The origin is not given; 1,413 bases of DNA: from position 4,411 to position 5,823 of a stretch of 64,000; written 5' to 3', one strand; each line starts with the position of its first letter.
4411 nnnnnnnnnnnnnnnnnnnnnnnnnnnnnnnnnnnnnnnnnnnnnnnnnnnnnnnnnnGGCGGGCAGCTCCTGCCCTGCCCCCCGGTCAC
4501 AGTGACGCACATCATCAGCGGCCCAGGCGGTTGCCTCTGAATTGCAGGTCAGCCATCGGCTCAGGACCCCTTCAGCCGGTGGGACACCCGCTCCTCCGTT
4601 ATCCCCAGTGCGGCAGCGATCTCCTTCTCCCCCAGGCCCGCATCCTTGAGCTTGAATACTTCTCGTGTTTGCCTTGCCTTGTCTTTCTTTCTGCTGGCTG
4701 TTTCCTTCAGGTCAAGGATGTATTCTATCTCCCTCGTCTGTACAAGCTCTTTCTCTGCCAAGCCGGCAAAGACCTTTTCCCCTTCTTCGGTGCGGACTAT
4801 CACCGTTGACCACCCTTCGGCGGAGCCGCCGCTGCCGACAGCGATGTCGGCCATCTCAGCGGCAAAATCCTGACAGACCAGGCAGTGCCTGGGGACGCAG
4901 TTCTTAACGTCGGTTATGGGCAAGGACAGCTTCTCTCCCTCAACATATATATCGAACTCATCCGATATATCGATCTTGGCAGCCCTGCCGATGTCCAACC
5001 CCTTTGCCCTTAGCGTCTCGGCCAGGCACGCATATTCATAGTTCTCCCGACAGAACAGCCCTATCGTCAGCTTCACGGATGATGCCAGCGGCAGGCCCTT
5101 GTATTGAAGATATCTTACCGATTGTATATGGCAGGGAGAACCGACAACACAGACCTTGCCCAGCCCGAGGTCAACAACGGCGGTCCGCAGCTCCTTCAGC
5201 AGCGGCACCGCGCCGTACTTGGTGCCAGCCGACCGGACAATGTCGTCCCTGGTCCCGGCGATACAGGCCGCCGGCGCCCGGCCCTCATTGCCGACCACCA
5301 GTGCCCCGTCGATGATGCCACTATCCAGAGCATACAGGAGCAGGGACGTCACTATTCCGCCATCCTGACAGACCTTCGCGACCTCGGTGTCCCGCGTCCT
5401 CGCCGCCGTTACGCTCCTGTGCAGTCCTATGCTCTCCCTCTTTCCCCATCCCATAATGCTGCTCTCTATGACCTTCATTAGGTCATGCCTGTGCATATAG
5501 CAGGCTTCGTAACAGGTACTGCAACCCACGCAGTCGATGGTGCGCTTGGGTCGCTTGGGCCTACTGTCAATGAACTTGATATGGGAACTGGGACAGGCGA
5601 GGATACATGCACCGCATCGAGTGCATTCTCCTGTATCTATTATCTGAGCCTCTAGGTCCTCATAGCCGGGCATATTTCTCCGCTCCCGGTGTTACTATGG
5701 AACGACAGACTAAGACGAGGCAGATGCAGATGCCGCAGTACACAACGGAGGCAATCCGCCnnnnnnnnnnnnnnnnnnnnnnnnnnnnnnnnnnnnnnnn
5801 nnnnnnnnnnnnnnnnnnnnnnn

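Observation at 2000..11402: Candidate ferredoxin-linked 4-hydroxybutyrate / short-chain acid conversion cluster (AbfD + Fe-ADH + AOR + AMP-ligase + FrhB-like)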

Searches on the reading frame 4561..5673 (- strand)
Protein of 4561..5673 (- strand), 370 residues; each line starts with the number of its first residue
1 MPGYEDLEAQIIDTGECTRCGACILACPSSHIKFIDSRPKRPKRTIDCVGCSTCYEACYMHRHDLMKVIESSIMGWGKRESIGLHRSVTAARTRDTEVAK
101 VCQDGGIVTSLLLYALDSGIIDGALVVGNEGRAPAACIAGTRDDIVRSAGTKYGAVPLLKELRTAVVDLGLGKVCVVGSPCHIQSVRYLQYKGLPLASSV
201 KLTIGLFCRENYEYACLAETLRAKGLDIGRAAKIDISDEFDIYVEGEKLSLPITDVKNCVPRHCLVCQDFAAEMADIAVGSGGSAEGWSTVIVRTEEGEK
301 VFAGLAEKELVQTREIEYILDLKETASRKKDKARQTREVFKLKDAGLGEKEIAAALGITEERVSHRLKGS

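Call 4: search_protein_families(library=pfam, proteins=[window:4561-5673:-])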
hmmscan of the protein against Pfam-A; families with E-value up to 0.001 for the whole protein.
window:4561-5673:- (370 aa): 9 families
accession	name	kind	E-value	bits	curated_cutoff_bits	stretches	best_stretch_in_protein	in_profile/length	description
PF04432.18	FrhB_FdhB_C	-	1.1e-36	126.4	23.3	1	173-317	3-148/150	Coenzyme F420 hydrogenase/dehydrogenase, beta subunit C terminus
PF04422.18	FrhB_FdhB_N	-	2.4e-20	72.9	22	1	89-162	2-77/78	Coenzyme F420 hydrogenase/dehydrogenase, beta subunit N-term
PF13237.11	Fer4_10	-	3.7e-07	30.4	25.5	1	11-58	3-52/53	4Fe-4S dicluster domain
PF00037.32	Fer4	-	1.4e-06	28.3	21.1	1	11-28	2-19/24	4Fe-4S binding domain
PF14697.11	Fer4_21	-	1.5e-06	28.7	35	1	11-59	2-52/59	4Fe-4S dicluster domain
PF12838.12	Fer4_7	-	3.1e-06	28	27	1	17-58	2-48/52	4Fe-4S dicluster domain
PF13187.11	Fer4_9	-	7.5e-06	26.3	27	1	16-60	1-49/52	4Fe-4S dicluster domain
PF12797.12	Fer4_2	-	4.5e-05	23.6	24.5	1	10-29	3-22/22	4Fe-4S binding domain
PF13746.11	Fer4_18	-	0.00095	19.8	27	0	12-61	56-98/114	4Fe-4S dicluster domain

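Call 5: search_protein_families(library=ncbifam, proteins=[window:4561-5673:-])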
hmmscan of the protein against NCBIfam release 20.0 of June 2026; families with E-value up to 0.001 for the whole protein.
window:4561-5673:- (370 aa): 17 families
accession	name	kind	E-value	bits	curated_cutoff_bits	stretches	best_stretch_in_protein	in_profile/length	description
NF006807.0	PRK09325.1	subfamily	4.7e-65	219.5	269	1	81-337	3-271/283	coenzyme F420-reducing hydrogenase subunit beta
TIGR03289.1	frhB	equivalog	4.3e-56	190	331.5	1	82-334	1-265/275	coenzyme F420 hydrogenase subunit beta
NF006808.0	PRK09326.1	equivalog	2.1e-33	115.6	444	1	10-324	7-312/341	F420H2 dehydrogenase subunit F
NF040616.1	F420_dehyd_FpoF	exception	2.2e-32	112.3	475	1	10-317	6-304/337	F420H2 dehydrogenase subunit FpoF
TIGR03294.1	FrhG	equivalog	1.3e-06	28.4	245.5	1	6-61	165-218/228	coenzyme F420 hydrogenase subunit gamma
TIGR04395.1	cutC_activ_rSAM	equivalog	5.6e-06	25.8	360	1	12-61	51-101/309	choline TMA-lyase-activating enzyme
NF038196.1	ferrodoxin_EFR1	subfamily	8.8e-06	25.9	75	1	14-59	183-225/242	EFR1 family ferrodoxin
NF010366.0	PRK13795.1-1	equivalog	0.00024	19.4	745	1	5-63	598-653/667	hypothetical protein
TIGR02700.1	flavo_MJ0208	hypoth_equivalog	0.00055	19.3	251.35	0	11-59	144-190/234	dihydromethanopterin reductase (acceptor)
TIGR00402.1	napF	equivalog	0.00056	19.9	102.2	0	15-59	35-80/149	ferredoxin-type protein NapF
TIGR02179.1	PorD_KorD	subfamily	0.00067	19.7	60.05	0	11-61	21-70/78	2-oxoacid:acceptor oxidoreductase, delta subunit, pyruvate/2-ketoisovalerate family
NF007382.0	PRK09898.1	equivalog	0.00076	19.1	213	0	9-60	148-195/208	ferredoxin-like protein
NF040864.1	HgcB_ferredoxin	equivalog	0.00081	19.2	99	0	7-33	36-62/93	mercury methylation ferredoxin HgcB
TIGR02937.1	sigma70-ECF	superfamily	0.00088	18.9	42.9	0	335-368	121-155/165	sigma-70 family RNA polymerase sigma factor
TIGR02745.1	ccoG_rdxA_fixG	equivalog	0.00088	18.3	316.7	0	13-81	229-288/435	cytochrome c oxidase accessory protein CcoG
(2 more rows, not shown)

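Call 20: find_related_loci(query=window:4561-5673:-, collection=metagenome_contigs, flank=10000)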
Query window:4561-5673:- (370 aa) in metagenome_contigs; peptide patterns used: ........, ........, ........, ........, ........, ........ (x = any residue, [..] = any of these).
246 stretches matched a pattern; 98 encode a relative of the query (tblastn E <= 1e-3); the best 80 are kept; 80 distinct loci.
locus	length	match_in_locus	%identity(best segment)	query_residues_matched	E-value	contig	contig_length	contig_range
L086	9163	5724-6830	76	1-369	0e+0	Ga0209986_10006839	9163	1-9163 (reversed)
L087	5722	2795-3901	75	1-369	0e+0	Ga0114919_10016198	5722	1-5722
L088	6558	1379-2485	73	1-369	0e+0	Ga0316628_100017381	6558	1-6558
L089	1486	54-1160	74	1-369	0e+0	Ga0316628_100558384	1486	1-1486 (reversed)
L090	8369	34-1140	73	1-369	0e+0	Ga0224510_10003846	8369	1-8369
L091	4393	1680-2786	74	1-369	0e+0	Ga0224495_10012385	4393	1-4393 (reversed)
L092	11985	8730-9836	73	1-369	0e+0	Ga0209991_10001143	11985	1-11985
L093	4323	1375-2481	73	1-369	0e+0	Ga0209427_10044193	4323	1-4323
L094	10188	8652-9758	73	1-369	0e+0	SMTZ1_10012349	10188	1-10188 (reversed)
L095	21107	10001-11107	73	1-369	0e+0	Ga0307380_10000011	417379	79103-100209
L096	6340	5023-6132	72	1-370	0e+0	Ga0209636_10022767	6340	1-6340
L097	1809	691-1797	73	1-369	0e+0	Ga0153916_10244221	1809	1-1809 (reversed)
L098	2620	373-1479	72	1-369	0e+0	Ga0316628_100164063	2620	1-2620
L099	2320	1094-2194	73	1-367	0e+0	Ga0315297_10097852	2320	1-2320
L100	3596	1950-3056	71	1-369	0e+0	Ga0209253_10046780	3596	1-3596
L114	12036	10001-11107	72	1-369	0e+0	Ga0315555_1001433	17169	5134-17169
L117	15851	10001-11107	72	1-369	0e+0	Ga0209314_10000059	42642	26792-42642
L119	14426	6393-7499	70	1-369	0e+0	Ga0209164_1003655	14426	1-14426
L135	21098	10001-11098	69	1-367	4e-177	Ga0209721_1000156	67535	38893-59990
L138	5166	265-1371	70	1-369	3e-180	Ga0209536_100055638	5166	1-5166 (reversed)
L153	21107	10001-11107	62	1-369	7e-159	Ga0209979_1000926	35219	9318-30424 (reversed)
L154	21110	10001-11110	61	1-370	3e-153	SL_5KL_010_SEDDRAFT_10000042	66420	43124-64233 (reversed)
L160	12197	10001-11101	72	1-367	0e+0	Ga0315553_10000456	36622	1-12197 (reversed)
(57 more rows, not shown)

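Call 23: find_homologous_proteins(query=window:4561-5673:-, max_evalue=1e-20)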
Query window:4561-5673:- (370 aa): 324 proteins with E <= 1e-20 among 8000 candidates; the best 120 are listed.
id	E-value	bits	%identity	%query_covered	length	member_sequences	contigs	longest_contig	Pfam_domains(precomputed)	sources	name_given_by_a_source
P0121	8.4e-244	826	100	100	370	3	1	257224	PF14697.12,PF04432.19,PF04422.19,PF00037.33,PF12838.13,PF13237.12,PF13187.12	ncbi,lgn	ncbi:MAG: Coenzyme F420 hydrogenase/dehydrogenase, beta subunit C-terminal domain [Dehalococcoidia b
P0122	6.4e-195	665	78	100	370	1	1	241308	PF04432.19,PF04422.19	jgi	jgi:coenzyme F420-reducing hydrogenase beta subunit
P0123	6.3e-191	652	76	100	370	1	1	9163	PF14697.12,PF04432.19,PF04422.19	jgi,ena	-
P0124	7.6e-191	652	76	100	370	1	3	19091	PF04432.19,PF04422.19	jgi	jgi:coenzyme F420 hydrogenase subunit beta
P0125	1.3e-189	648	76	100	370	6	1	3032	PF14697.12,PF04432.19,PF04422.19,PF00037.33,PF13237.12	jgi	-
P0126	1.5e-188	644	74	100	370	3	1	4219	PF14697.12,PF04432.19,PF04422.19,PF00037.33,PF13237.12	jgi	-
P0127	3.0e-188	644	75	100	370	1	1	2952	PF14697.12,PF04432.19,PF04422.19,PF00037.33,PF13237.12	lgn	-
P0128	4.0e-187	640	75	100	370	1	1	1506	PF04432.19,PF04422.19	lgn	-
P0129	1.1e-186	638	73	100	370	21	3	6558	PF14697.12,PF04432.19,PF04422.19,PF00037.33,PF13237.12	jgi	-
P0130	4.8e-186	636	74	100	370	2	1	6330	PF14697.12,PF04432.19,PF04422.19,PF00037.33,PF13237.12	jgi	jgi:coenzyme F420 hydrogenase subunit beta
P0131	5.0e-186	636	73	100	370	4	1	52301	PF14697.12,PF04432.19,PF04422.19,PF00037.33,PF13237.12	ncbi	ncbi:MAG: Coenzyme F420 hydrogenase/dehydrogenase, beta subunit C-terminal domain [Dehalococcoidia b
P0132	1.1e-185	635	73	100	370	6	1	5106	PF14697.12,PF04432.19,PF04422.19,PF00037.33,PF13237.12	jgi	jgi:coenzyme F420 hydrogenase subunit beta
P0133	1.5e-185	635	74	100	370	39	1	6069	PF14697.12,PF04432.19,PF04422.19,PF00037.33,PF13237.12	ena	-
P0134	1.8e-185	634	75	100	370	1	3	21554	PF14697.12,PF04432.19,PF04422.19,PF00037.33,PF13237.12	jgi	jgi:coenzyme F420 hydrogenase subunit beta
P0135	2.9e-185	634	74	100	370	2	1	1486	PF14697.12,PF04432.19,PF04422.19,PF00037.33,PF13237.12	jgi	-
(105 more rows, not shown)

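Call 25: search_protein_families(library=pfam, max_evalue=0.00001, proteins=[L153:135-1352:+, L153:1376-2539:+, L153:3893-4264:+, L153:11368-12798:+, L153:12823-14856:-, L153:14968-16548:-, L153:16622-17560:-, L153:18165-19316:+, L153:19330-20463:+, L153:2827-3135:+])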
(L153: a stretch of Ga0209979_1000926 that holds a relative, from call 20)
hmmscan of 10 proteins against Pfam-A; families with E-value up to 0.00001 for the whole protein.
L153:135-1352:+ (405 aa): 2 families
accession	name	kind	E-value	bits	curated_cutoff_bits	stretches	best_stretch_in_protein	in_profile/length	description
PF02775.26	TPP_enzyme_C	-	4.6e-40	137.3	21.9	1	231-380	1-151/151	Thiamine pyrophosphate enzyme, C-terminal TPP binding domain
PF00205.28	TPP_enzyme_M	-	6.8e-37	126.7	30.4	1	31-167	1-137/137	Thiamine pyrophosphate enzyme, central domain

L153:1376-2539:+ (387 aa): 3 families
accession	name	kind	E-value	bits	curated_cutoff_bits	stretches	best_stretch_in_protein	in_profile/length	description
PF25137.1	ADH_Fe_C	-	1.7e-51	175.2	27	1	183-380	1-194/194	Fe-containing alcohol dehydrogenase family, C-terminal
PF00465.25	Fe-ADH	-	3.3e-41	141.1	31.3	1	7-172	2-168/168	Iron-containing alcohol dehydrogenase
PF13685.12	Fe-ADH_2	-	1.9e-09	38.2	28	1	17-100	12-93/149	Iron-containing alcohol dehydrogenase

L153:3893-4264:+ (123 aa): 1 family
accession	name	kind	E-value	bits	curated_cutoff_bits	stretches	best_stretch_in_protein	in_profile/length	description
PF02036.22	SCP2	-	1.2e-08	35.6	21.3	1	21-119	3-100/101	SCP-2 sterol transfer family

L153:11368-12798:+ (476 aa): 4 families
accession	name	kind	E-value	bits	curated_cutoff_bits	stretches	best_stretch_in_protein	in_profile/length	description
PF13607.11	Succ_CoA_lig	-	4.7e-52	175.8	27.4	1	149-283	1-135/138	Succinyl-CoA ligase like flavodoxin domain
PF13380.12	CoA_binding_2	-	6.3e-17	62.5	22.8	1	12-133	1-114/116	CoA binding domain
PF02629.25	CoA_binding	-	7.1e-07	30.3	22.3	1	11-98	3-97/97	CoA binding domain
PF19045.5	Ligase_CoA_2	-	4.9e-06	27.1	23.7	1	297-433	1-126/162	Ligase-CoA domain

L153:12823-14856:- (677 aa): 12 families
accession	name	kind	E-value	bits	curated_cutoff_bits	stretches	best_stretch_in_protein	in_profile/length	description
PF00724.26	Oxidored_FMN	-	4.1e-83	279.9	27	1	38-368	1-340/342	NADH:flavin oxidoreductase / NADH oxidase family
PF07992.20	Pyr_redox_2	-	6.8e-35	121.3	26.1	1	416-648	1-251/291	Pyridine nucleotide-disulphide oxidoreductase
PF00070.33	Pyr_redox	-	9.8e-17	61.7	22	1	541-610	2-70/82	Pyridine nucleotide-disulphide oxidoreductase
PF13450.12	NAD_binding_8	-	2e-11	44.4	21.9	1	420-455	1-36/68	NAD(P)-binding Rossmann-like domain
PF13738.12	Pyr_redox_3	-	8.9e-11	42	30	1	497-643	122-276/305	Pyridine nucleotide-disulphide oxidoreductase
PF12831.13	FAD_oxidored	-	9.1e-11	42.1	27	1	418-465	2-49/416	FAD dependent oxidoreductase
PF01266.30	DAO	-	3.2e-09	37.2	27.9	0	417-452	1-37/353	FAD dependent oxidoreductase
PF01262.27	AlaDh_PNT_C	-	2.3e-07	30.9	23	0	414-454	27-67/214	Alanine dehydrogenase/PNT, C-terminal domain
PF03486.20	HI0933_like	-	2.8e-07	30.7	50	0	417-456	2-41/244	HI0933-like protein Rossmann domain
PF01134.28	GIDA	-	5.7e-07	29.4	22.1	0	417-449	1-34/391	Glucose inhibited division protein A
PF13241.12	NAD_binding_7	-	4.5e-06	27.6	22.1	0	538-640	7-77/104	Putative NAD(P)-binding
PF01207.24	Dus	-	4.5e-06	26.4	20.4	0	308-361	172-225/311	Dihydrouridine synthase (Dus)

L153:14968-16548:- (526 aa): 0 families

L153:16622-17560:- (312 aa): 2 families
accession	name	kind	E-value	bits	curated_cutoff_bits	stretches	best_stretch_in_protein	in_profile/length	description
PF00589.27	Phage_integrase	-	4.5e-42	144.2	27.1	1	123-298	2-170/172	Phage integrase family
PF02899.23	Phage_int_SAM_1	-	2.5e-12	47.3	22.3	1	11-98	1-80/83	Phage integrase, N-terminal SAM-like domain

L153:18165-19316:+ (383 aa): 3 families
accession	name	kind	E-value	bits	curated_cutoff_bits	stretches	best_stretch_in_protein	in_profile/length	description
PF00441.29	Acyl-CoA_dh_1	-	2e-24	86.9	22.4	1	230-377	1-149/150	Acyl-CoA dehydrogenase, C-terminal domain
PF02771.21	Acyl-CoA_dh_N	-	6.2e-20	72.1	22.9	1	6-121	1-113/113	Acyl-CoA dehydrogenase, N-terminal domain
PF02770.24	Acyl-CoA_dh_M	-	1.3e-18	67.4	33.3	1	125-217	1-96/97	Acyl-CoA dehydrogenase, middle domain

L153:19330-20463:+ (377 aa): 4 families
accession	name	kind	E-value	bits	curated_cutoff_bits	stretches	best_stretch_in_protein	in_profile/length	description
PF00441.29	Acyl-CoA_dh_1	-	6.9e-36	124.1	22.4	1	227-375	1-149/150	Acyl-CoA dehydrogenase, C-terminal domain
PF02771.21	Acyl-CoA_dh_N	-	1.6e-29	103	22.9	1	12-124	1-113/113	Acyl-CoA dehydrogenase, N-terminal domain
PF08028.16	Acyl-CoA_dh_2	-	2.1e-10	41.5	22.7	1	246-357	5-126/134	Acyl-CoA dehydrogenase, C-terminal domain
PF02770.24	Acyl-CoA_dh_M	-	4.3e-10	40.1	33.3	1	129-215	2-97/97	Acyl-CoA dehydrogenase, middle domain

L153:2827-3135:+ (102 aa): 0 families

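Call 26: search_protein_families(library=pfam, max_evalue=0.00001, proteins=[L154:2023-3060:-, L154:3482-4342:-, L154:11665-14082:+, L154:14093-14995:+, L154:15071-15952:+, L154:15894-16670:+, L154:16581-17624:-, L117:3298-3987:+, L117:12449-13525:+, L117:13547-14365:+])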
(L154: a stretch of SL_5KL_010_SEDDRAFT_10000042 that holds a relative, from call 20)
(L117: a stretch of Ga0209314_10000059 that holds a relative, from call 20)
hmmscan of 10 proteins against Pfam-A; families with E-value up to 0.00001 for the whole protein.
L154:2023-3060:- (345 aa): 3 families
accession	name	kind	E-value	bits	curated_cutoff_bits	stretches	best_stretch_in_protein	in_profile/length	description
PF01926.29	MMR_HSR1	-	1.9e-17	63.8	21.9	1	100-196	1-100/113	50S ribosome-binding GTPase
PF02824.27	TGS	-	1.1e-15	57.8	22.2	1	273-343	1-58/60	TGS domain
PF02421.24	FeoB_N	-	2e-06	27.8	27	0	100-153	2-55/156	Ferrous iron transport protein B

L154:3482-4342:- (286 aa): 1 family
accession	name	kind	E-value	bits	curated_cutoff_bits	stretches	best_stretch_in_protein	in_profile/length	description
PF00899.27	ThiF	-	4.8e-52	176.9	28.1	1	60-282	1-227/238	ThiF family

L154:11665-14082:+ (805 aa): 2 families
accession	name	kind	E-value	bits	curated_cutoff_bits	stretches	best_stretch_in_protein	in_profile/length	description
PF02901.20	PFL-like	-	1.4e-197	658.7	24.3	1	17-666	4-647/647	Pyruvate formate lyase-like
PF01228.26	Gly_radical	-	5.3e-33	114.2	22.2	1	683-785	2-105/106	Glycine radical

L154:14093-14995:+ (300 aa): 9 families
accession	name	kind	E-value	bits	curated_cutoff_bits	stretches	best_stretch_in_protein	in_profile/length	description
PF04055.27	Radical_SAM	-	2.6e-15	57.4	29.5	1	99-232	21-158/166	Radical SAM superfamily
PF13353.11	Fer4_12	-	4.1e-13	50.2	22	1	17-186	2-117/137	4Fe-4S single cluster domain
PF12837.12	Fer4_6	-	1.4e-10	41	25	0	78-99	3-24/24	4Fe-4S binding domain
PF00037.32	Fer4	-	8.4e-09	35.3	21.1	0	51-71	3-23/24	4Fe-4S binding domain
PF12838.12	Fer4_7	-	1.1e-08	35.9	27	0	84-104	2-22/52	4Fe-4S dicluster domain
PF13237.11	Fer4_10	-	6.8e-08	32.8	25.5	1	50-94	3-52/53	4Fe-4S dicluster domain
PF12797.12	Fer4_2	-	1.2e-06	28.6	24.5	0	51-67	5-21/22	4Fe-4S binding domain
PF13187.11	Fer4_9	-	1.9e-06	28.2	27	1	55-98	1-51/52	4Fe-4S dicluster domain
PF14697.11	Fer4_21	-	6.1e-06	26.7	35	0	44-71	29-57/59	4Fe-4S dicluster domain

L154:15071-15952:+ (293 aa): 6 families
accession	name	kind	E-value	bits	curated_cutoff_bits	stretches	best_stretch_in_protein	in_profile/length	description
PF08241.18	Methyltransf_11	-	1.9e-19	70.5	21.2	1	75-170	1-95/95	Methyltransferase domain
PF13649.12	Methyltransf_25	-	2.7e-19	70.1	27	1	74-166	1-97/97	Methyltransferase domain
PF13847.12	Methyltransf_31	-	4.2e-17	62.6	27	1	74-174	7-113/145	Methyltransferase domain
PF13489.12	Methyltransf_23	-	2.4e-11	44.1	27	1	74-205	26-136/164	Methyltransferase domain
PF08242.18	Methyltransf_12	-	3.8e-11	44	30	1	75-167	1-97/98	Methyltransferase domain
PF01209.24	Ubie_methyltran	-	8.4e-09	35.5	20.1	1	60-172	37-154/233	ubiE/COQ5 methyltransferase family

L154:15894-16670:+ (258 aa): 0 families

L154:16581-17624:- (347 aa): 0 families

L117:3298-3987:+ (229 aa): 0 families

L117:12449-13525:+ (358 aa): 4 families
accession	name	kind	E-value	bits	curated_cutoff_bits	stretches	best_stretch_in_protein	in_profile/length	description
PF00107.32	ADH_zinc_N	-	8.9e-30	103.7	31.8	1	177-297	2-117/129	Zinc-binding dehydrogenase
PF08240.17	ADH_N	-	4.9e-29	101.1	23.5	1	24-128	2-98/104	Alcohol dehydrogenase GroES-like domain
PF16912.11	Glu_dehyd_C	-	9.5e-12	45.3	34.9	1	148-342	7-209/211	Glucose dehydrogenase C-terminus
PF13602.12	ADH_zinc_N_2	-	1.9e-10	42.2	27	1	209-333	1-125/134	Zinc-binding dehydrogenase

L117:13547-14365:+ (272 aa): 2 families
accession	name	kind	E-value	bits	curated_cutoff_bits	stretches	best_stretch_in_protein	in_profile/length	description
PF00378.25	ECH_1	-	4.6e-54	183.8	27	1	17-271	3-250/251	Enoyl-CoA hydratase/isomerase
PF16113.10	ECH_2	-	1.7e-26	93.9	27.2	1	22-203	3-183/335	Enoyl-CoA hydratase/isomerase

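Call 28: search_solved_structures(query=window:4561-5673:-, max_evalue=0.001, show_alignments=1)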
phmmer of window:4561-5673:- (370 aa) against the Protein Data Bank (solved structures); distinct sequences matched with E-value up to 0.001: 12.
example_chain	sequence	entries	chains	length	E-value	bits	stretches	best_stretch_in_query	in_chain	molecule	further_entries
3zfs_C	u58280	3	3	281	3.3e-50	174.5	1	82-336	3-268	F420-REDUCING HYDROGENASE, SUBUNIT BETA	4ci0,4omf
8rja_E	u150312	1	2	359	4.8e-50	174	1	1-337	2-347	Coenzyme F420 hydrogenase/dehydrogenase, beta subunit C terminus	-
7np8_A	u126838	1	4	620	2.2e-47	165.2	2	103-335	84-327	Coenzyme F420-dependent sulfite reductase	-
8riu_B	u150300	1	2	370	4.4e-47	164.2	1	6-332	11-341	Coenzyme F420 hydrogenase/dehydrogenase, beta subunit C terminus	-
7npa_A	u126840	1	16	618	5.9e-46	160.5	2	103-336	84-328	Coenzyme F420-dependent sulfite reductase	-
6qgr_B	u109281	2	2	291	3.9e-44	154.5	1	83-341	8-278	Coenzyme F420 hydrogenase subunit beta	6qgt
6qii_B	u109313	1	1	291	5e-44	154.2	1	83-340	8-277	Coenzyme F420 hydrogenase subunit beta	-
9r51_B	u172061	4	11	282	1.2e-43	152.9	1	82-347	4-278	F420-reducing [NiFe]-hydrogenase from Methanothermococcus thermolithotrophicus subunit bet | F420-reducing [NiFe]-hydrogenase from Methanothermococcus thermolit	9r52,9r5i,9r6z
9tn7_A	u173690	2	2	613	4.9e-42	147.6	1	103-338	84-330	Coenzyme F420 hydrogenase/dehydrogenase beta subunit domain protein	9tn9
8rvu_E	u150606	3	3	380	2.5e-07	33.4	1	90-324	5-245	Formate dehydrogenase, beta subunit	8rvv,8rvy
5dqr_A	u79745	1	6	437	1.3e-05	27.8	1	82-285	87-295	7-hydroxymethyl chlorophyll a reductase, chloroplastic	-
9sw6_G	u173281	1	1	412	2.2e-05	27.1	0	12-58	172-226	Polyferredoxin protein MvhB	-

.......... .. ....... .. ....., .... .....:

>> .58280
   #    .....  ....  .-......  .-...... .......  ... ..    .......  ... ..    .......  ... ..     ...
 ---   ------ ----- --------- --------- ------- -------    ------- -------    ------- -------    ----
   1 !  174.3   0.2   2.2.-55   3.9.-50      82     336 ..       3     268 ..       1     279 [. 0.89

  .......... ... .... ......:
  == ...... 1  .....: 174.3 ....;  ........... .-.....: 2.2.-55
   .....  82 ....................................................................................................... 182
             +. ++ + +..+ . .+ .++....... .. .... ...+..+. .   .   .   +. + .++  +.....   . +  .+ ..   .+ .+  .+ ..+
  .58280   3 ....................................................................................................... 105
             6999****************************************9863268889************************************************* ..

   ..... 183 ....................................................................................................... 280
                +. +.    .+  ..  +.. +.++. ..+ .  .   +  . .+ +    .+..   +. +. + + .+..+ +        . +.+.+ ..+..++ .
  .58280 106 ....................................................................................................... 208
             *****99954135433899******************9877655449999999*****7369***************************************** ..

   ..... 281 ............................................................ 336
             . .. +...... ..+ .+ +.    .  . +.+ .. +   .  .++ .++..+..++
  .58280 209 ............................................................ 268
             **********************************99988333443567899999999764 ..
